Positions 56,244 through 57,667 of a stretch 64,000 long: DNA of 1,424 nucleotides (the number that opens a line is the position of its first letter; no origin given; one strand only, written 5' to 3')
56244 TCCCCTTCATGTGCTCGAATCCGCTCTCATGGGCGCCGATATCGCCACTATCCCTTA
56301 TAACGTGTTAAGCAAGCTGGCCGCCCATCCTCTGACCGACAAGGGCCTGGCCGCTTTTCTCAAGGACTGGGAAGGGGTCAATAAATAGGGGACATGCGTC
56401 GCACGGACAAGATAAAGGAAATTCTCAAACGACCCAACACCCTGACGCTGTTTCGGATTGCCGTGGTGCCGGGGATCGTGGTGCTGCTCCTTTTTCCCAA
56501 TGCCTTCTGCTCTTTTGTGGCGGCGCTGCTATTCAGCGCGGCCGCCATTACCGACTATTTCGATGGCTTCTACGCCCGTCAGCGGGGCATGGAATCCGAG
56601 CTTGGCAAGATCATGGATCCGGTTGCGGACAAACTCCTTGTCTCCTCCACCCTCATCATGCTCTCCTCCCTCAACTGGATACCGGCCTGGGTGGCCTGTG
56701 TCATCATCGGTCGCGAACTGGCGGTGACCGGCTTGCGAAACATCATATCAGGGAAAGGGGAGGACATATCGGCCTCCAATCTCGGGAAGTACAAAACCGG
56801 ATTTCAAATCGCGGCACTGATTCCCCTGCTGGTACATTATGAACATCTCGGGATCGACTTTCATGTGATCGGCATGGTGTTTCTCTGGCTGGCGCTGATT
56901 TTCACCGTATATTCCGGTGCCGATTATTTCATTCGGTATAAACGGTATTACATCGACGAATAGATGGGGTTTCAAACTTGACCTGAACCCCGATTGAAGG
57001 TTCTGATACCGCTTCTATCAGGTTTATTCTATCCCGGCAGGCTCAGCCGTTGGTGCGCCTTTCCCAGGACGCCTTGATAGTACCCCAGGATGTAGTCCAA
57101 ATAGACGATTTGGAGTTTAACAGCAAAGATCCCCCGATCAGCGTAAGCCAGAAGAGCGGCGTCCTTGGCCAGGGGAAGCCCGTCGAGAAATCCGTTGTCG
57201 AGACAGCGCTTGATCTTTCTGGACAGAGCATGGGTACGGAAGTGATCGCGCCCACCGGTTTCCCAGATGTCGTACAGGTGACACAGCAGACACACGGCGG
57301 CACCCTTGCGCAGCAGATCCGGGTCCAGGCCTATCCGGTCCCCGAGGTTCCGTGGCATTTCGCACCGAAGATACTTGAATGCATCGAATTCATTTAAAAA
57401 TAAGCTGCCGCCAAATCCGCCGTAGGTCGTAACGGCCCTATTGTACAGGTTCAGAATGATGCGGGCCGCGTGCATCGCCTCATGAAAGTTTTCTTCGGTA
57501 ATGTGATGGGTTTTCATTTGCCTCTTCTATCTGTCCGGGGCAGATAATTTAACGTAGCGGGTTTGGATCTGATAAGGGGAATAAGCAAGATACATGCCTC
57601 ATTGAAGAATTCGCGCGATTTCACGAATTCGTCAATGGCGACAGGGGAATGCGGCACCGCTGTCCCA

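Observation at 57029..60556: Cytoplasmic molybdopterin oxidoreductase, CDO-like cupin and unknown protein divergent from the ACP/KS-CLF pair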

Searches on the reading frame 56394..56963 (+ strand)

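Call 3: search_protein_families(library=pfam, proteins=[window:56394-56963:+], max_evalue=0.01)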
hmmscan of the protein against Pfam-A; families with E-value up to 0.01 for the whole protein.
window:56394-56963:+ (189 aa): 1 family
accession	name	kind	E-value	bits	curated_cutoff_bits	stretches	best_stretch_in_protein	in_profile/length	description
PF01066.26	CDP-OH_P_transf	-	5.6e-41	140.9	22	1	13-173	3-152/152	CDP-alcohol phosphatidyltransferase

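Call 4: search_protein_families(library=ncbifam, proteins=[window:56394-56963:+], max_evalue=0.01)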
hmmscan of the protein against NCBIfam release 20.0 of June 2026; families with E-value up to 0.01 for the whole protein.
window:56394-56963:+ (189 aa): 9 families
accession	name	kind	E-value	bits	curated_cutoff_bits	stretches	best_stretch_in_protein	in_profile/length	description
TIGR00560.1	pgsA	equivalog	1.3e-48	165.9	109.1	1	13-184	3-178/183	CDP-diacylglycerol--glycerol-3-phosphate 3-phosphatidyltransferase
NF008090.0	PRK10832.1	equivalog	1e-29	103.9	304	1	13-179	5-172/182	CDP-diacylglycerol--glycerol-3-phosphate 3-phosphatidyltransferase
NF053678.1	ClpnSynClsA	equivalog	3.7e-23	82.6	240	1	10-181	2-174/180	cardiolipin synthase ClsA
NF040950.1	archin_ph_syn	equivalog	2.7e-08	33.9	180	1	6-112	18-124/191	archaetidylinositol phosphate synthase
NF045883.1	PIPSynth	equivalog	3.6e-06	26.8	170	1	13-84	24-93/197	phosphatidylinositol phosphate synthase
TIGR00473.1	pssA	equivalog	1.8e-05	24.9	107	1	42-81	22-61/153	CDP-diacylglycerol--serine O-phosphatidyltransferase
TIGR04217.1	archae_ser_T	exception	0.0007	19.4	200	1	9-84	5-76/221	archaetidylserine synthase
NF041135.1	IPPtranDIPPsyn_Thcocales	equivalog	0.0012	17.9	580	1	13-99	251-332/419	bifunctional L-myo-inositol-1-phosphate cytidylyltransferase/CDP-L-myo-inositol myo-inositolphosphotransferase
NF038086.1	anchor_synt_A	exception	0.0057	16.5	200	1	42-80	34-71/222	protein sorting system archaetidylserine synthase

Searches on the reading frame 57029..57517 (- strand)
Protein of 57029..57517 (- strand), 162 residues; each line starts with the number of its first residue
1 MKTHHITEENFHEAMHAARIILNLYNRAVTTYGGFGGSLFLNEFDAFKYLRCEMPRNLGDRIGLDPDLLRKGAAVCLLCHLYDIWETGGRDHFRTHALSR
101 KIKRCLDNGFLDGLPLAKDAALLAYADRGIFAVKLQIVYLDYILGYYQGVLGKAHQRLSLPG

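Call 3: search_protein_families(library=pfam, proteins=[window:57029-57517:-], max_evalue=0.01)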
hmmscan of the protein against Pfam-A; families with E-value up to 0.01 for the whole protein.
window:57029-57517:- (162 aa): 0 families

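Call 4: search_protein_families(library=ncbifam, proteins=[window:57029-57517:-], max_evalue=0.01)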
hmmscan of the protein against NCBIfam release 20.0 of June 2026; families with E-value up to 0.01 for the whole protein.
window:57029-57517:- (162 aa): 0 families

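Call 39: search_protein_representatives(protein=window:57029-57517:-)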
Query: 162 residues. Proteins with E-value up to 0.001 (for the whole library): 59; up to 1e-10: 14; up to 1e-30: 3. The best 59 are listed.
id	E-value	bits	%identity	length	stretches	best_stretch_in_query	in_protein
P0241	3.8e-51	189.4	58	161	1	1-153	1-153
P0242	9.8e-33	129.5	44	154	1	15-157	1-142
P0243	1.6e-31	125.6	45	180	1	1-151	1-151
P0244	1.4e-27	112.7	40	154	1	1-151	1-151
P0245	1.8e-20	89.6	39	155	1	6-152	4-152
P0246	1.8e-19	86.3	40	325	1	6-155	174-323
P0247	2.8e-15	72.7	30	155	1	5-155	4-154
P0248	9.4e-15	71.0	32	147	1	7-151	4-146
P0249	1.5e-14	70.3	30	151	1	6-154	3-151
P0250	2.0e-14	70.0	32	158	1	6-152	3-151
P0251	1.9e-12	63.5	34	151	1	3-152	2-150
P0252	4.3e-12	62.3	34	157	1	6-151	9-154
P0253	7.6e-12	61.5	37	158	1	10-152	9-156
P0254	5.9e-11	58.6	33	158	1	6-154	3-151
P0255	2.9e-10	56.4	27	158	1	4-157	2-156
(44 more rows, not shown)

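Call 43: search_protein_families(library=pfam, alignment_id=A6, max_evalue=0.05)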
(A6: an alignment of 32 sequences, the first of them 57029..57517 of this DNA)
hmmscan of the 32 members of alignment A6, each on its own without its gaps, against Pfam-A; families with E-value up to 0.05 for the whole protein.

A. member 1, window:57029-57517:- (162 aa): 0 families

B. families by the number of members that match (of 32 scanned): 4 families
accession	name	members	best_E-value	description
PF19686.4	DUF6188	1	0.0003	Family of unknown function (DUF6188)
PF11367.14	Tail_completion_gp17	1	0.014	Tail completion protein gp17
PF07971.18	Glyco_hydro_92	1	0.016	Glycosyl hydrolase family 92 catalytic domain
PF18929.5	DUF5678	1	0.016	Family of unknown function (DUF5678)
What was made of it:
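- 57029..57517 (-): 162-aa all-alpha orphan protein. It is adjacent to the module but not part of it. No Pfam or NCBIfam match (calls 3, 4, 43).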

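Call 55: predict_structure(alignment_id=A6)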
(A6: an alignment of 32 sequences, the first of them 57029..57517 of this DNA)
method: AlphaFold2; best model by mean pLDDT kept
length: 162 residues; sequences in the alignment: 32
mean_pLDDT: 94.4   pTM: 0.90
mean pLDDT of the five models: 94.4, 94.0, 93.5, 93.3, 92.3
residues with pLDDT >= 90: 145; 70-90: 12; 50-70: 5; < 50: 0
segments of 3 or more residues with pLDDT < 50: none
pLDDT, mean of each block of 10 residues (from residue 1): 95 97 95 77 91 96 97 97 94 97 97 98 98 97 97 91 69
secondary structure, 60 per line:
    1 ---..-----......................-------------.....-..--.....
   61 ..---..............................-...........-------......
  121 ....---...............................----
elements in order: H11-32 H46-50 H56-62 H66-95 H97-107 H115-124 H128-158

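Call 58: fold_search(model_id=the predicted structure, library=pdb)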
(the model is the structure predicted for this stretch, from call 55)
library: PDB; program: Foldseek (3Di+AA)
matches with E <= 10: 98; with E <= 0.001: 0
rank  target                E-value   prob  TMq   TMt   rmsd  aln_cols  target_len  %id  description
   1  4rqi_A                1.6e+00  0.11  0.25  0.22  11.6       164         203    9  Structure of TRF2/RAP1 secondary interaction binding site (released 2016-02-10)
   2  5vl9_A                1.9e+00  0.16  0.29  0.25  10.4       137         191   11  Crystal structure of EilR in complex with eilO DNA element (released 2018-06-27)
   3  3bu8_A                2.1e+00  0.09  0.25  0.22  11.7       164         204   10  Crystal Structure of TRF2 TRFH domain and TIN2 peptide complex (released 2008-02-19)
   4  7pwj_CCC              2.2e+00  0.05  0.16  0.18  16.1       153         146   12  dUTPase from human in complex with Stl (released 2022-12-28)
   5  2fd5                  2.3e+00  0.04  0.17  0.15  14.6       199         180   12  The crystal structure of a transcriptional regulator from Pseudomonas aeruginosa PAO1 (released 2006-01-24)
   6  5vl9_D                2.6e+00  0.12  0.28  0.25  11.0       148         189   11  Crystal structure of EilR in complex with eilO DNA element (released 2018-06-27)
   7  7rmx                  2.9e+00  0.10  0.26  0.21  12.1       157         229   15  Structure of De Novo designed tunable symmetric protein pockets (released 2022-08-03)
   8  7xxs_B                2.9e+00  0.08  0.23  0.21  13.1       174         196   14  HapR mutant I141V (released 2023-02-22)
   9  2oi8                  3.0e+00  0.07  0.22  0.18  11.3       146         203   14  Crystal structure of putative regulatory protein SCO4313 (released 2007-02-13)
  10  5wqd_G                3.0e+00  0.05  0.20  0.17  11.2       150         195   13  Crystal structure of TRF2 TRFH in complex with an NBS1 peptide (released 2017-03-08)
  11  8bsb_B                4.0e+00  0.07  0.23  0.23  17.6       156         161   13  Vc1313-LBD bound to D-lysine (released 2023-06-07)
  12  3n5o_B                4.3e+00  0.04  0.20  0.16  16.0       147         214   12  Crystal structure of putative glutathione transferase from Coccidioides immitis bound to glutathione (released 2010-06-16)
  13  4m7c_B                4.5e+00  0.07  0.28  0.25  10.6       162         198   10  Crystal structure of the TRF2-binding motif of SLX4 in complex with the TRFH domain of TRF2 (released 2013-09-25)
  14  3lg6_B                4.5e+00  0.04  0.19  0.15  15.6       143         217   12  Crystal structure of putative glutathione transferase from Coccidioides immitis (released 2010-01-26)
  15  1l2i_A                4.5e+00  0.04  0.20  0.16  16.9       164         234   12  Human Estrogen Receptor alpha Ligand-binding Domain in Complex with (R,R)-5,11-cis-diethyl-5,6,11,12-tetrahydrochrysen (released 2002-05-01)
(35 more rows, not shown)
